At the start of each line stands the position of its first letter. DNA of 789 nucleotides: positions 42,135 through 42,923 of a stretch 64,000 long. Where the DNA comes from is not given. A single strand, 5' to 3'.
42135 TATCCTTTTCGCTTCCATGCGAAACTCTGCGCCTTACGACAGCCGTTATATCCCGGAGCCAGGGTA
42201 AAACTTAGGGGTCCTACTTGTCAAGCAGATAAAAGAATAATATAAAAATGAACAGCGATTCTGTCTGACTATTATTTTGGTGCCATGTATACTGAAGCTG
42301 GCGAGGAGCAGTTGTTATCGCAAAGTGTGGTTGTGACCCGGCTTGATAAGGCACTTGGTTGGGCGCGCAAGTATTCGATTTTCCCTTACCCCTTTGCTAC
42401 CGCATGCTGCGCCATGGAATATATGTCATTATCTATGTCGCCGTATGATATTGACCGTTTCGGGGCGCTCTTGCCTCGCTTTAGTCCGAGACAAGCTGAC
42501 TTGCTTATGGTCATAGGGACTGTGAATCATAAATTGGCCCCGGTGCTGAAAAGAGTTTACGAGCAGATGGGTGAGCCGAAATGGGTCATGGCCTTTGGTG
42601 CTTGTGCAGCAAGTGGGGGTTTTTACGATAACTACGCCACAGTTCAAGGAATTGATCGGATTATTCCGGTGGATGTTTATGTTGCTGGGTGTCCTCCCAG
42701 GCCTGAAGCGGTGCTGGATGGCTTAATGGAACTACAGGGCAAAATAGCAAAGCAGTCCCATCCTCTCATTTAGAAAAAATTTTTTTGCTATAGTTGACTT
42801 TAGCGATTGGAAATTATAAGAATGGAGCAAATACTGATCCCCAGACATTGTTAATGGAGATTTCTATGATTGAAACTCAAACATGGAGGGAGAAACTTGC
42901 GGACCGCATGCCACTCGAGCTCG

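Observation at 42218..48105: Non-canonical assimilatory sulfate-reduction operon: NuoB-like Fe-S protein, extended Sir, unknown ORF, APS-reductase::ATP-sulfurylase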

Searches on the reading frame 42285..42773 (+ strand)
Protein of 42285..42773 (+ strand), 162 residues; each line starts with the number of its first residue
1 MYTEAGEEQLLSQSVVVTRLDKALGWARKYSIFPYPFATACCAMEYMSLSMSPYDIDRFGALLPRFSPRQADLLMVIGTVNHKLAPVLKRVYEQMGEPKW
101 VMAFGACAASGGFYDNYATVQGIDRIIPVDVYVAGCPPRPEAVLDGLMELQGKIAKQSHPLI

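Call 3: search_protein_families(library=pfam, proteins=[window:42285-42773:+], max_evalue=0.01)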
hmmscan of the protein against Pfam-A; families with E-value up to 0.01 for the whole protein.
window:42285-42773:+ (162 aa): 1 family
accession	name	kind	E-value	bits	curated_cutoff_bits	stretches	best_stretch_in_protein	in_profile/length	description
PF01058.29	Oxidored_q6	-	4.3e-27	94.8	27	1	41-150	1-128/128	NADH ubiquinone oxidoreductase, 20 Kd subunit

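Call 4: search_protein_families(library=ncbifam, proteins=[window:42285-42773:+], max_evalue=0.01)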
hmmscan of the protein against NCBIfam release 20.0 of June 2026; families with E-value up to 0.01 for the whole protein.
window:42285-42773:+ (162 aa): 13 families
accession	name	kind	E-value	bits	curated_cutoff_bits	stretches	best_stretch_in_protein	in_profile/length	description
NF011392.0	PRK14817.1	equivalog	2.8e-83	278.1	271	1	18-162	24-168/182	NADH-quinone oxidoreductase subunit B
NF011395.0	PRK14820.1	equivalog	2.9e-66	222.7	263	1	12-157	15-160/180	NADH-quinone oxidoreductase subunit B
NF011390.0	PRK14815.1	equivalog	2.4e-65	219.3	281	1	12-158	15-161/183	NADH dehydrogenase subunit B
NF005012.1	PRK06411.1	subfamily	3.2e-65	218.7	116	1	7-158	11-162/166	NADH-quinone oxidoreductase subunit NuoB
NF011389.0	PRK14814.1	equivalog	1.6e-63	213.9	285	1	9-157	12-160/186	NADH dehydrogenase subunit B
TIGR01957.1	nuoB_fam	subfamily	1.3e-62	210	142.7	1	15-156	2-144/145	NADH-quinone oxidoreductase subunit B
NF009808.0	PRK13292.1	equivalog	1.3e-58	198.5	1156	1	11-160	6-155/791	NADH-quinone oxidoreductase subunit B/C/D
NF011394.0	PRK14819.1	equivalog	3.3e-57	194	312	1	11-158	12-160/264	NADH-quinone oxidoreductase subunit B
NF011391.0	PRK14816.1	equivalog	5.9e-56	189.2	283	1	14-155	36-178/196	NADH-quinone oxidoreductase subunit B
NF011388.0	PRK14813.1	equivalog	1.2e-50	172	294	1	10-155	8-154/189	NADH dehydrogenase subunit B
NF011393.0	PRK14818.1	equivalog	8.6e-46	155.6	255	1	16-156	17-157/173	NADH dehydrogenase subunit B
TIGR03294.1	FrhG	equivalog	7.2e-07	29.2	245.5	1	70-147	50-137/228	coenzyme F420 hydrogenase subunit gamma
NF045875.1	F420_non_VhuG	exception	0.00015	21.1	450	0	119-150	132-163/286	F420-non-reducing hydrogenase subunit VhuG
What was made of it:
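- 42285..42773 (+): nuoB* - a complex-I subunit-B paralogue (162 aa) with all four N2-cluster cysteines. It belongs to the conserved syntenic frame, not to the sulfur cassette. PF01058 and NF011392 at 278 bits against a cut-off of 271 (calls 3, 4).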

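Call 12: find_homologous_proteins(query=window:42285-42773:+, max_evalue=1e-20)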
Query window:42285-42773:+ (162 aa): 7997 proteins with E <= 1e-20 among 8000 candidates; the best 120 are listed.
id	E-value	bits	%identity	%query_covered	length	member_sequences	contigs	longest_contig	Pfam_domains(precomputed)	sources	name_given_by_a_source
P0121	3.3e-96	337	94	97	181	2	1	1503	PF01058.30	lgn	-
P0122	1.7e-95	335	92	97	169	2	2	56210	PF01058.30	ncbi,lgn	-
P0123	2.3e-95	335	89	100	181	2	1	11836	PF01058.30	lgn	-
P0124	2.9e-95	334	92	96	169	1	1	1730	PF01058.30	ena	-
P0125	2.9e-95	334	90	99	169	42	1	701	PF01058.30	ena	-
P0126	3.7e-95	334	89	99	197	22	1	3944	PF01058.30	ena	-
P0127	4.0e-95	334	90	99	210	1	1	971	PF01058.30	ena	-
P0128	4.1e-95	334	92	96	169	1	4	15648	PF01058.30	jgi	jgi:NADH-quinone oxidoreductase subunit B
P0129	4.1e-95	334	89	99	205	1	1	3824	PF01058.30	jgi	jgi:NADH-quinone oxidoreductase subunit B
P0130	4.8e-95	334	88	99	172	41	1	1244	PF01058.30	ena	-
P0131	5.5e-95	333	91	98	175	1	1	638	PF01058.30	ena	-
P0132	6.7e-95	333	90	100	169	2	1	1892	PF01058.30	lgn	-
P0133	7.1e-95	333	91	98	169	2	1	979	PF01058.30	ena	-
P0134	1.0e-94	333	91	98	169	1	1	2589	PF01058.30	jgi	jgi:NADH-quinone oxidoreductase subunit B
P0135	1.2e-94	332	89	98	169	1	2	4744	PF01058.30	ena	-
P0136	1.3e-94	332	92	95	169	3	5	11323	PF01058.30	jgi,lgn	jgi:NADH-quinone oxidoreductase subunit B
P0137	1.4e-94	332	89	99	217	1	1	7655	PF01058.30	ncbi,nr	ncbi:MAG TPA: NADH-quinone oxidoreductase subunit B [Candidatus Binatia bacterium]|nr:NADH-quinone o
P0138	1.5e-94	332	92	96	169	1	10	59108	PF01058.30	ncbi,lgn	-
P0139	1.5e-94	332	88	98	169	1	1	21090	PF01058.30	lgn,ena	-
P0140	2.2e-94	332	89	98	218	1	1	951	PF01058.30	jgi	jgi:NADH-quinone oxidoreductase subunit B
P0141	2.2e-94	332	90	96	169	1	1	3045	PF01058.30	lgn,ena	-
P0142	2.3e-94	331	90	97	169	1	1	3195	PF01058.30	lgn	-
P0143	2.5e-94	331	89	98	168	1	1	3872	PF01058.30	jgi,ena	jgi:NADH-quinone oxidoreductase subunit B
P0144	2.6e-94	331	89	99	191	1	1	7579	PF01058.30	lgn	-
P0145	2.6e-94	331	88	99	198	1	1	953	PF01058.30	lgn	-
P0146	2.9e-94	331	90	96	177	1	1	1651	PF01058.30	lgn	-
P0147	3.4e-94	331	91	96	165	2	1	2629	PF01058.30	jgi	jgi:NADH-quinone oxidoreductase subunit B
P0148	3.4e-94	331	91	96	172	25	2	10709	PF01058.30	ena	-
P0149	3.4e-94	331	87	99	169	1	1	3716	PF01058.30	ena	-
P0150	3.5e-94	331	90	98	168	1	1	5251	PF01058.30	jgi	jgi:NADH-quinone oxidoreductase subunit B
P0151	4.4e-94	331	91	97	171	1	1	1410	PF01058.30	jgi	jgi:NADH-quinone oxidoreductase subunit B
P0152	4.6e-94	330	91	96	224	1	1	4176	PF01058.30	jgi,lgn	-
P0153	4.7e-94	330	91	96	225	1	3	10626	PF01058.30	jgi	jgi:NADH-quinone oxidoreductase subunit B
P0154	4.7e-94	330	89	98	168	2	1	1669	PF01058.30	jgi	jgi:NADH-quinone oxidoreductase subunit B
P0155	4.7e-94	330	91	96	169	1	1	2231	PF01058.30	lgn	-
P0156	4.8e-94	330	91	97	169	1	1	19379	PF01058.30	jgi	jgi:NADH-quinone oxidoreductase subunit B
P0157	4.9e-94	330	91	96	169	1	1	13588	PF01058.30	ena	-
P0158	4.9e-94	330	91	96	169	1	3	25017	PF01058.30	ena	-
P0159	4.9e-94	330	91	97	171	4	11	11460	PF01058.30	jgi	jgi:NADH-quinone oxidoreductase subunit B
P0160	4.9e-94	330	91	97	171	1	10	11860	PF01058.30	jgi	jgi:NADH-quinone oxidoreductase subunit B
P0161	5.0e-94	330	89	98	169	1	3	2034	PF01058.30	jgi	jgi:NADH-quinone oxidoreductase subunit B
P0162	5.1e-94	330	91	97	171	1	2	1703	PF01058.30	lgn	-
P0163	5.2e-94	330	90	96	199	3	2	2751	PF01058.30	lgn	-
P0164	5.9e-94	330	88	100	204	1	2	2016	PF01058.30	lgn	-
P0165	6.6e-94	330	90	97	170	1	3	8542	PF01058.30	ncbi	-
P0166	6.7e-94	330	90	96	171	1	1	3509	PF01058.30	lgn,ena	-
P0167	7.1e-94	330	90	98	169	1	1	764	PF01058.30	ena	-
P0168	8.2e-94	330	88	98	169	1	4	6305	PF01058.30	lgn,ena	-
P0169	8.2e-94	330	88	100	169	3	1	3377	PF01058.30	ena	-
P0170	8.4e-94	330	89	98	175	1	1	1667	PF01058.30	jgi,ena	-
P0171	8.9e-94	330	90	96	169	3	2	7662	PF01058.30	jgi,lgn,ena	jgi:NADH-quinone oxidoreductase subunit B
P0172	9.9e-94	329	89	98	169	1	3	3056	PF01058.30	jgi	jgi:NADH-quinone oxidoreductase subunit B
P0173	1.0e-93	329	92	96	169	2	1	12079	PF01058.30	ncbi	ncbi:MAG TPA: NADH-quinone oxidoreductase subunit B [Candidatus Binatia bacterium]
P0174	1.1e-93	329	89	98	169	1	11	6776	PF01058.30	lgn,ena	-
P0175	1.2e-93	329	92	96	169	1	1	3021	PF01058.30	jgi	jgi:NADH-quinone oxidoreductase subunit B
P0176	1.2e-93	329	89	98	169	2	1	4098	PF01058.30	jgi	-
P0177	1.2e-93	329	92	96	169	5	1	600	PF01058.30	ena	-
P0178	1.3e-93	329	89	98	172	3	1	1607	PF01058.30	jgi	jgi:NADH-quinone oxidoreductase subunit B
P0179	1.5e-93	329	92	96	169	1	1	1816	PF01058.30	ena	-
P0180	1.7e-93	329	88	99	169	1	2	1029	PF01058.30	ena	-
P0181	1.7e-93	329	91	96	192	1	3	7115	PF01058.30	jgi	jgi:NADH-quinone oxidoreductase subunit B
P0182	1.8e-93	329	90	98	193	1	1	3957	PF01058.30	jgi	jgi:NADH-quinone oxidoreductase subunit B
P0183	1.8e-93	329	89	98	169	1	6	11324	PF01058.30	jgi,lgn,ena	jgi:NADH-quinone oxidoreductase subunit B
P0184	1.9e-93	328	89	98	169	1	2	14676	PF01058.30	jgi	jgi:NADH-quinone oxidoreductase subunit B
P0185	1.9e-93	328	89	98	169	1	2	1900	PF01058.30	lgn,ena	-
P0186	2.0e-93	328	90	97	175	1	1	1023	PF01058.30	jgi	jgi:NADH-quinone oxidoreductase subunit B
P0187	2.0e-93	328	90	96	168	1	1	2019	PF01058.30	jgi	jgi:NADH-quinone oxidoreductase subunit B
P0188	2.0e-93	328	89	99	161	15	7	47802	PF01058.30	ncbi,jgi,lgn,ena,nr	ncbi:MAG: NADH dehydrogenase [Deltaproteobacteria bacterium RIFCSPLOWO2_12_FULL_60_19]|nr:MAG: NADH 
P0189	2.0e-93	328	90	96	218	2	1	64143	PF01058.30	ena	-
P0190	2.0e-93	328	90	96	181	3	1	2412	PF01058.30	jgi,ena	jgi:NADH-quinone oxidoreductase subunit B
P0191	2.2e-93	328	89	98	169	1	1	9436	PF01058.30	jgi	jgi:NADH-quinone oxidoreductase subunit B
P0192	2.2e-93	328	89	98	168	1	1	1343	PF01058.30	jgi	jgi:NADH-quinone oxidoreductase subunit B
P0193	2.3e-93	328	89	98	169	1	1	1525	PF01058.30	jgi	jgi:NADH-quinone oxidoreductase subunit B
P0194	2.3e-93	328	91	96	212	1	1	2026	PF01058.30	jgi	jgi:NADH-quinone oxidoreductase subunit B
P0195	2.4e-93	328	90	96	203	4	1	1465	PF01058.30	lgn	-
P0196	2.6e-93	328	92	96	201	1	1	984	PF01058.30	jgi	-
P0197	2.9e-93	328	90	96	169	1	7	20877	PF01058.30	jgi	jgi:NADH-quinone oxidoreductase subunit B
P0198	2.9e-93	328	90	96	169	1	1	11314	PF01058.30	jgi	jgi:NADH-quinone oxidoreductase subunit B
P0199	2.9e-93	328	92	96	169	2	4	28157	PF01058.30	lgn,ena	-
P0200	3.0e-93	328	89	98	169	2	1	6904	PF01058.30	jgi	jgi:NADH-quinone oxidoreductase subunit B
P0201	3.0e-93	328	89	98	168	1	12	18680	PF01058.30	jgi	jgi:NADH-quinone oxidoreductase subunit B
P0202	3.0e-93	328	86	100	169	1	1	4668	PF01058.30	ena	-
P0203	3.1e-93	328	88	98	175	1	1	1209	PF01058.30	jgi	-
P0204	3.1e-93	328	90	96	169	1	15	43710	PF01058.30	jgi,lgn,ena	jgi:NADH-quinone oxidoreductase subunit B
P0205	3.1e-93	328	89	97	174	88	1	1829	PF01058.30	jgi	-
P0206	3.1e-93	328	90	96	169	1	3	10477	PF01058.30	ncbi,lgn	-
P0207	3.1e-93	328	91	96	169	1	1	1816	PF01058.30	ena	-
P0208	3.1e-93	328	91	96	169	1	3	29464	PF01058.30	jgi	jgi:NADH-quinone oxidoreductase subunit B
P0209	3.2e-93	328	90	96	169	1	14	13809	PF01058.30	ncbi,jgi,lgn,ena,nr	ncbi:MAG TPA: NADH-quinone oxidoreductase subunit B [Candidatus Binatia bacterium]|jgi:NADH-quinone 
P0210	3.4e-93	328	90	96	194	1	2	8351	PF01058.30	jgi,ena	jgi:NADH-quinone oxidoreductase subunit B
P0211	3.4e-93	328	89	98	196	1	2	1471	PF01058.30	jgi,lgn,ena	-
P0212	3.6e-93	328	90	96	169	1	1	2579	PF01058.30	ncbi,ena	-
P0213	3.6e-93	328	89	98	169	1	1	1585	PF01058.30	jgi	jgi:NADH-quinone oxidoreductase subunit B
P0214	3.6e-93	328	89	98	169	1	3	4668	PF01058.30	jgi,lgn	jgi:NADH-quinone oxidoreductase subunit B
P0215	3.8e-93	328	89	98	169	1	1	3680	PF01058.30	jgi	jgi:NADH-quinone oxidoreductase subunit B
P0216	3.9e-93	327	90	96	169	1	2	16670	PF01058.30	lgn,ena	-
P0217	4.2e-93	327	90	96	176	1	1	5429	PF01058.30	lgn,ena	-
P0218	4.2e-93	327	91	96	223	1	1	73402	PF01058.30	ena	-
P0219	4.2e-93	327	88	98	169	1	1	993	PF01058.30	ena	-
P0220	4.3e-93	327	89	99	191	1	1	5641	PF01058.30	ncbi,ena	-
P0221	4.3e-93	327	90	96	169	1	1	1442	PF01058.30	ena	-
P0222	4.3e-93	327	89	99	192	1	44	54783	PF01058.30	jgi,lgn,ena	-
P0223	4.3e-93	327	89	99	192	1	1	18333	PF01058.30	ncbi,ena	-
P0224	4.4e-93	327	89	98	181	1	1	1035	PF01058.30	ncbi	-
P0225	4.6e-93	327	88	98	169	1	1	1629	PF01058.30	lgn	-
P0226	4.6e-93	327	87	98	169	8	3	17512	PF01058.30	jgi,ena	jgi:NADH-quinone oxidoreductase subunit B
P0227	4.6e-93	327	90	96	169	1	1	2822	PF01058.30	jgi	jgi:NADH-quinone oxidoreductase subunit B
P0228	4.7e-93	327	88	99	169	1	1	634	PF01058.30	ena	-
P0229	4.9e-93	327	89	98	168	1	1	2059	PF01058.30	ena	-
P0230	4.9e-93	327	89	97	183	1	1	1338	PF01058.30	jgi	jgi:NADH-quinone oxidoreductase subunit B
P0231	4.9e-93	327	88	99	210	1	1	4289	PF01058.30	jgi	jgi:NADH-quinone oxidoreductase subunit B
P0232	4.9e-93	327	90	96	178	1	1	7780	PF01058.30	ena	-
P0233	5.0e-93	327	90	96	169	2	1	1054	PF01058.30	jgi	-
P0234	5.2e-93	327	90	96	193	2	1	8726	PF01058.30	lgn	-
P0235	5.4e-93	327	90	97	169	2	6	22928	PF01058.30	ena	-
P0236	5.6e-93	327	90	96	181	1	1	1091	PF01058.30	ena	-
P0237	5.6e-93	327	87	98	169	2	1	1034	PF01058.30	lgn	-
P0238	5.9e-93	327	88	98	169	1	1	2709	PF01058.30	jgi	jgi:NADH-quinone oxidoreductase subunit B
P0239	6.3e-93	327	88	98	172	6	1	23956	PF01058.30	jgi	jgi:NADH-quinone oxidoreductase subunit B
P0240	6.3e-93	327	90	96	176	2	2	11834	PF01058.30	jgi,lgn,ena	jgi:NADH-quinone oxidoreductase subunit B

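Call 14: find_encoding_contigs(protein=P0218, flank=10000, max_places=3)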
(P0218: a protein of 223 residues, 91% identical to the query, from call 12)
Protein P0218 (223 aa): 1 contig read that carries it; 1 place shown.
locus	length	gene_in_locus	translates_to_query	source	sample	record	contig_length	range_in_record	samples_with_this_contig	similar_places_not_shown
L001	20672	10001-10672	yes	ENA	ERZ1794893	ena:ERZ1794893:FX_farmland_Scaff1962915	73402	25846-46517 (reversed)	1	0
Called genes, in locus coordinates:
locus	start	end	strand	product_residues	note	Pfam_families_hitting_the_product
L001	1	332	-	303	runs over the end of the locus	PF02739:5_3_exonuc_N, PF01367:5_3_exonuc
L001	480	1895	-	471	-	PF00890:FAD_binding_2 (faint), PF01134:GIDA (weak), PF07992:Pyr_redox_2, PF12831:FAD_oxidored, PF13450:NAD_binding_8 (weak), PF13738:Pyr_redox_3 (weak), PF00070:Pyr_redox, PF02852:Pyr_redox_dim, +2 more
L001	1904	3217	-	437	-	PF00364:Biotin_lipoyl, PF25919:BSH_CusB (weak), PF25984:BSH_YknX (faint), PF02817:E3_binding, PF00198:2-oxoacid_dh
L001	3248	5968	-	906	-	PF00456:Transketolase_N (weak), PF17831:PDH_E1_M, PF22613:Transketolase_C_1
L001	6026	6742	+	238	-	PF21948:LplA-B_cat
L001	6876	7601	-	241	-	PF00149:Metallophos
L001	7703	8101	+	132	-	-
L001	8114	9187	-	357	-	PF03881:Fructosamin_kin (weak), PF01636:APH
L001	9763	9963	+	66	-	PF00313:CSD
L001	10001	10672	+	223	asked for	PF01058:Oxidored_q6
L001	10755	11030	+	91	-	-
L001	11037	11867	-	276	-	-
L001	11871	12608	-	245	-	PF01209:Ubie_methyltran, PF13489:Methyltransf_23, PF13649:Methyltransf_25, PF13847:Methyltransf_31, PF08241:Methyltransf_11, PF08242:Methyltransf_12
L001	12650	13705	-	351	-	PF00348:polyprenyl_synt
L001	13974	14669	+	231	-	PF06181:Urate_ox_N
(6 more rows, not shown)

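Call 16: find_related_loci(query=window:42285-42773:+, collection=metagenome_contigs, flank=10000)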
Query window:42285-42773:+ (162 aa) in metagenome_contigs; peptide patterns used: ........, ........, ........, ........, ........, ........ (x = any residue, [..] = any of these).
600 stretches matched a pattern (row limit reached: there are more); 572 encode a relative of the query (tblastn E <= 1e-3); the best 80 are kept; 80 distinct loci.
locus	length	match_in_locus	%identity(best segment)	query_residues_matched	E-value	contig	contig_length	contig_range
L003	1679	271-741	92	6-162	5e-106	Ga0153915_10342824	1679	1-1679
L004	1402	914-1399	90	1-162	5e-107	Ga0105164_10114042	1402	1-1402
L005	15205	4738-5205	92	6-161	4e-99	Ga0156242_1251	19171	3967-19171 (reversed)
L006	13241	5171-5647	88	3-161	2e-98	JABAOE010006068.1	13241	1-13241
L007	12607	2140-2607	91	6-161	1e-98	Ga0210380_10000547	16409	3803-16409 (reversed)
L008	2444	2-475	90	5-162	9e-102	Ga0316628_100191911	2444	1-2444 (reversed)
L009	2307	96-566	89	6-162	5e-102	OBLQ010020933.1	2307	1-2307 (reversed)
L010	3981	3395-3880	88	1-162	9e-99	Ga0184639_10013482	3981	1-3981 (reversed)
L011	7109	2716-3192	89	3-161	4e-98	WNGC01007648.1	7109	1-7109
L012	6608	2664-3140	89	3-161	4e-98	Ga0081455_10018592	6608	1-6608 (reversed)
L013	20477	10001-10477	89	3-161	6e-98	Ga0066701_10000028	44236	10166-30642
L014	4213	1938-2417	89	3-162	5e-98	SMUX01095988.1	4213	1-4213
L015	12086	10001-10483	86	1-161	9e-98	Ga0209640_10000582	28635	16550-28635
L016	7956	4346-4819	89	4-161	6e-98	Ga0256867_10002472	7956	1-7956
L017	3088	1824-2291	90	6-161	9e-100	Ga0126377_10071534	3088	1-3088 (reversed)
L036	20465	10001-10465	81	5-159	7e-88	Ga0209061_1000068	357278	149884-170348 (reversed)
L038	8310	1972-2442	78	5-161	3e-87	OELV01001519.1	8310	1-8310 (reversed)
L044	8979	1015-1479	79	5-159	1e-86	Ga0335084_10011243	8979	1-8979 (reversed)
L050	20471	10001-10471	80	5-161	3e-86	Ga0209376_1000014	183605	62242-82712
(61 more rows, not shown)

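Call 21: search_protein_families(library=pfam, proteins=[L036:10512-11813:+, L036:11800-13395:+, L036:13131-15086:+, L036:15083-15331:+, L036:15340-16161:-, L036:16158-16919:-, L036:7720-9231:-, L036:9266-9871:-, L036:5618-7726:-, L036:16886-19003:-], max_evalue=0.001)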
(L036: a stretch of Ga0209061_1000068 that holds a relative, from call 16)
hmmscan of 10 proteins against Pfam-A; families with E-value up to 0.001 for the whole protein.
L036:10512-11813:+ (433 aa): 4 families
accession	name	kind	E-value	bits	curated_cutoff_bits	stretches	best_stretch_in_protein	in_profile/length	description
PF01512.22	Complex1_51K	-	7.7e-48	162.6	31.2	1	46-217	1-149/150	Nuo51 FMN-binding domain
PF10589.14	NADH_4Fe-4S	-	1.6e-29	102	23.5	1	330-412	3-85/85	NADH-ubiquinone oxidoreductase-F iron-sulfur binding region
PF10531.15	SLBB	-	9.8e-12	45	27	1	241-290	2-54/55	SLBB domain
PF22461.2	SLBB_2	-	1.2e-10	41.7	27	1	239-295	1-59/79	SLBB domain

L036:11800-13395:+ (531 aa): 7 families
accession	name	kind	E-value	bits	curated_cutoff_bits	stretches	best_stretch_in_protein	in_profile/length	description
PF00384.28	Molybdopterin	-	3.7e-27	95.7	24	2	379-480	248-351/353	Molybdopterin oxidoreductase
PF22117.2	Fer4_Nqo3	-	1e-23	83.7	27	1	138-204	1-67/67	NADH-quinone oxidoreductase subunit 3, ferredoxin-like domain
PF13510.11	Fer2_4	-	3.9e-19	68.9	22.8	1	3-76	5-81/82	2Fe-2S iron-sulfur cluster binding domain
PF10588.14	NADH-G_4Fe-4S_3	-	1e-15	57.4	27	1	83-122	1-40/40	NADH-ubiquinone oxidoreductase-G iron-sulfur binding region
PF00111.32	Fer2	-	6.6e-09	36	21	1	5-66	2-76/77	2Fe-2S iron-sulfur cluster binding domain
PF04879.21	Molybdop_Fe4S4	-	2.2e-06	28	22.7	1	219-264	3-48/55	Molybdopterin oxidoreductase Fe4S4 domain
PF22151.2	Fer4_NDSU1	-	4.6e-05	23.3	23.8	1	227-265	11-49/51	NADH-ubiquinone oxidoreductase NDSU1/NuoG-like, 4Fe-4S domain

L036:13131-15086:+ (651 aa): 2 families
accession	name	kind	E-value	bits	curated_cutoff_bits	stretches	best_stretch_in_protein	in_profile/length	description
PF01077.27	NIR_SIR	-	5.3e-61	205.1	27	2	221-371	2-154/158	Nitrite and sulphite reductase 4Fe-4S domain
PF03460.22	NIR_SIR_ferr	-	3.6e-43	145.6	24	2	420-486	1-68/69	Nitrite/Sulfite reductase ferredoxin-like half domain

L036:15083-15331:+ (82 aa): 0 families

L036:15340-16161:- (273 aa): 0 families

L036:16158-16919:- (253 aa): 0 families

L036:7720-9231:- (503 aa): 0 families

L036:9266-9871:- (201 aa): 0 families

L036:5618-7726:- (702 aa): 1 family
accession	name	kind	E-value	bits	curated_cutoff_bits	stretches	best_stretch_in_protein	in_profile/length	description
PF00200.28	Disintegrin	-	3.2e-27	95.5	35.1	3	292-376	1-75/75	Disintegrin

L036:16886-19003:- (705 aa): 0 families
